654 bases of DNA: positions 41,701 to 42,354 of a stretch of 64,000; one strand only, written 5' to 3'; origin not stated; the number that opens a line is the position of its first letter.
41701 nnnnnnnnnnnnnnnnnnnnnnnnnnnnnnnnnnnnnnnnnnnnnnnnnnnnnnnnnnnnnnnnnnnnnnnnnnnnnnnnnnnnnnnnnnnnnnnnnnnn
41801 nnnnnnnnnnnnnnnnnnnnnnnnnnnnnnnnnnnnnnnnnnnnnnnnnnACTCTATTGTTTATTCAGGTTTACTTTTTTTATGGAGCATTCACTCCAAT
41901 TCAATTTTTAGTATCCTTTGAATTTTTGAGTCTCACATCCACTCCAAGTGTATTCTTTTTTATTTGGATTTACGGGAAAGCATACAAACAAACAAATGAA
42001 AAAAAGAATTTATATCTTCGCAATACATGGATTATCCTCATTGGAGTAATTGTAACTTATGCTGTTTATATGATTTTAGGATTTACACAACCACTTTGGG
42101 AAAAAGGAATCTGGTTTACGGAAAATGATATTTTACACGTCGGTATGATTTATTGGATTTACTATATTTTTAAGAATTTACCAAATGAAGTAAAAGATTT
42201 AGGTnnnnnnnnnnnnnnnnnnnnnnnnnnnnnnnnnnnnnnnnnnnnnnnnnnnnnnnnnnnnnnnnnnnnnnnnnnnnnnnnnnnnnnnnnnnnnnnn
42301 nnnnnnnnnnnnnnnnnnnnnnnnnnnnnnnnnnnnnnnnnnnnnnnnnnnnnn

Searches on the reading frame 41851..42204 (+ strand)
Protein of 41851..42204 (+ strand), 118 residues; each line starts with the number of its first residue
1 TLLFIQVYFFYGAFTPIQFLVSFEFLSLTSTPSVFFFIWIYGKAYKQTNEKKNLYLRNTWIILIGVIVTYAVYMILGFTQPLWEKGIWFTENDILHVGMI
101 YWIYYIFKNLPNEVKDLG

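Call 54: search_protein_families(library=ncbifam, proteins=[window:41851-42204:+], max_evalue=0.001)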
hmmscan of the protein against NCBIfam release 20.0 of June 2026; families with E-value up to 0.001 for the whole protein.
window:41851-42204:+ (118 aa): 0 families

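Call 55: search_protein_families(library=pfam, proteins=[window:41851-42204:+], max_evalue=0.001)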
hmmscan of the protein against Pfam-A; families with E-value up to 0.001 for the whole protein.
window:41851-42204:+ (118 aa): 1 family
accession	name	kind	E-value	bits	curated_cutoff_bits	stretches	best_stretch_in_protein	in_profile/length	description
PF22285.2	DUF6962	-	0.00026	21.5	27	1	8-109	103-192/198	Family of unknown function (DUF6962)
